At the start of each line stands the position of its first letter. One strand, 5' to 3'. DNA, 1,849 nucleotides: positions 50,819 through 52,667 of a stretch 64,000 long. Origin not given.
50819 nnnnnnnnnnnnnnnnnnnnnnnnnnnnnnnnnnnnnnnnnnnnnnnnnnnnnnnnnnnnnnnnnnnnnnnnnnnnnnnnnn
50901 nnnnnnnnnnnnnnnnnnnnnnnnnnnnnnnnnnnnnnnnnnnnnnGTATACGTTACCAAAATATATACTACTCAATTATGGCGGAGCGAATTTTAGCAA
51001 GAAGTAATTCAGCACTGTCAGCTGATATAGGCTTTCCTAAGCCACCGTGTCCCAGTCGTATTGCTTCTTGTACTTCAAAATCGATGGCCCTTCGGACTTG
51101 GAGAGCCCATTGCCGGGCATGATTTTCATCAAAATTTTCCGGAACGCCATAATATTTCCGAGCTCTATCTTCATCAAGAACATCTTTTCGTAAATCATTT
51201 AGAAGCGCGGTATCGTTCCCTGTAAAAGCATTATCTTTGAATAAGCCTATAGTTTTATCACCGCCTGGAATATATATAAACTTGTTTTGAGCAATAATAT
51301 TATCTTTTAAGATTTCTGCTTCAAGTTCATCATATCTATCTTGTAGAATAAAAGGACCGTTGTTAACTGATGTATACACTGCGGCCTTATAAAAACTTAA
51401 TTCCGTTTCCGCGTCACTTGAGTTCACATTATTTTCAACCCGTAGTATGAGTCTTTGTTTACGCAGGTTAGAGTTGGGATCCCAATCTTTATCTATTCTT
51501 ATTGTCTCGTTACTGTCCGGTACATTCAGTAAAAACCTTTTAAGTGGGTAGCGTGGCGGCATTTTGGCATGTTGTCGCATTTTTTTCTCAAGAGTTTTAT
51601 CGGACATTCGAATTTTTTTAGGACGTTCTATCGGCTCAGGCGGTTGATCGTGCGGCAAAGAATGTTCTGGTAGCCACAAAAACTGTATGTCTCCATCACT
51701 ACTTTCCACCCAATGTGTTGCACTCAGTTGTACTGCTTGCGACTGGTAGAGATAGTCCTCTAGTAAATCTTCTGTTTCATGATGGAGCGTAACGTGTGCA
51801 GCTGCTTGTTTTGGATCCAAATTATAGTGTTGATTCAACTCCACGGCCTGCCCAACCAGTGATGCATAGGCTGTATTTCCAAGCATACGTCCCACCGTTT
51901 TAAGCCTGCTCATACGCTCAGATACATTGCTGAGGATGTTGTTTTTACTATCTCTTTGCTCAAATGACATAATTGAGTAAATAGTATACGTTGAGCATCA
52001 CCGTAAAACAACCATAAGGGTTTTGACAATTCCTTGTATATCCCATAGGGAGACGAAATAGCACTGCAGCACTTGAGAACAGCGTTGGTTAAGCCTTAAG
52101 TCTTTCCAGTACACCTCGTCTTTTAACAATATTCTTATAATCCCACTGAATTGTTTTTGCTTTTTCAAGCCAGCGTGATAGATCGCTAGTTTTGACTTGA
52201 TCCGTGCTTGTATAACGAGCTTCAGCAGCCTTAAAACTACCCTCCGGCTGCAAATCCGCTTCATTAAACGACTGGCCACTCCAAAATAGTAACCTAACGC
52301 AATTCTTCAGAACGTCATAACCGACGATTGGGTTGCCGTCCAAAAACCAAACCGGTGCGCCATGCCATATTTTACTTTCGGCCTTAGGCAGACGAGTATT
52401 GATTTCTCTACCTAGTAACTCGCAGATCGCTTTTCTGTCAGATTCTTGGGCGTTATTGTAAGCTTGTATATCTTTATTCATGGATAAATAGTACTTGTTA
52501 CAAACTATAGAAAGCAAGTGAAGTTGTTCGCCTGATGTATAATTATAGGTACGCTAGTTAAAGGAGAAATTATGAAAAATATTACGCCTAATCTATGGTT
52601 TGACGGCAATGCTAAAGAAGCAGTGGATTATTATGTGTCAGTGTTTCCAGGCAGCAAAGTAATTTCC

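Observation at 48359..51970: Orphan three-gene cluster: a 507-aa protein with a RelE/ParE-like C-terminal domain, a divergent 311-aa helical protein and a convergent 333-aa protein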

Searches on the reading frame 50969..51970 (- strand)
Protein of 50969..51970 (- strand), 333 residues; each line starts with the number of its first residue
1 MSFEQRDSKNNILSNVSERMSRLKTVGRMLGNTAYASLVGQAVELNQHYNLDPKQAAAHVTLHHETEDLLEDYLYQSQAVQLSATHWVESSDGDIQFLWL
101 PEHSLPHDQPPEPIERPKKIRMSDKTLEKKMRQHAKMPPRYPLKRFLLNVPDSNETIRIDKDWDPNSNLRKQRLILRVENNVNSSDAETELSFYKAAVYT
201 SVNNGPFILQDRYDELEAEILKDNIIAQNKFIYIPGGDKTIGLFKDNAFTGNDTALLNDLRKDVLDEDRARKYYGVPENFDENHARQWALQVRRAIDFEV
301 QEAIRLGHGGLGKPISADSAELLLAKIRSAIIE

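Call 3: search_protein_families(library=pfam, proteins=[window:50969-51970:-], max_evalue=1)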
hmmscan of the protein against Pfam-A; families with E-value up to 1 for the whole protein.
window:50969-51970:- (333 aa): 0 families

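Call 4: search_protein_families(library=ncbifam, proteins=[window:50969-51970:-], max_evalue=1)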
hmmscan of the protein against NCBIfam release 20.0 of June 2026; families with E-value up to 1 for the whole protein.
window:50969-51970:- (333 aa): 0 families

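Call 6: search_protein_families(library=padloc, proteins=[window:50969-51970:-], max_evalue=1)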
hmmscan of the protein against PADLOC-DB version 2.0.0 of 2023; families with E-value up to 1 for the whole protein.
window:50969-51970:- (333 aa): 0 families

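Call 7: search_protein_families(library=phrogs, proteins=[window:50969-51970:-], max_evalue=1)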
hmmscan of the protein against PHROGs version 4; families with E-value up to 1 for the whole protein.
window:50969-51970:- (333 aa): 0 families

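Call 18: find_homologous_proteins(query=window:50969-51970:-)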
Query window:50969-51970:- (333 aa): 1 proteins with E <= 0.001 among 1712 candidates.
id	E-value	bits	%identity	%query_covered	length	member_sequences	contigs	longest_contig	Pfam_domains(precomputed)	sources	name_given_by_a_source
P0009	5.4e-202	688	100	92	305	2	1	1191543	-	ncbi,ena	-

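Call 77: search_solved_structures(query=window:50969-51970:-, max_evalue=5)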
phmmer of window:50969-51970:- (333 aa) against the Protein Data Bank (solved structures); distinct sequences matched with E-value up to 5: 0.

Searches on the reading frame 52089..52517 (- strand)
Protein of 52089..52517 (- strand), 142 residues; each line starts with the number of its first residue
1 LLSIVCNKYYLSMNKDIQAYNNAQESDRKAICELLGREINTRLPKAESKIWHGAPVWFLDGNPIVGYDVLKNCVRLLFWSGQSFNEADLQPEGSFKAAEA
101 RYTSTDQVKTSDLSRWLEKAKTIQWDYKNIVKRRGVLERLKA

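Call 3: search_protein_families(library=pfam, proteins=[window:52089-52517:-], max_evalue=1)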
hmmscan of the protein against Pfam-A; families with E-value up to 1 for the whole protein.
window:52089-52517:- (142 aa): 1 family
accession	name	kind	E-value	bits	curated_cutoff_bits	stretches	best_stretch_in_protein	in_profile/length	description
PF08818.16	DUF1801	-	3e-07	31.2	27.2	1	28-120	1-84/85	Domain of unknown function (DU1801)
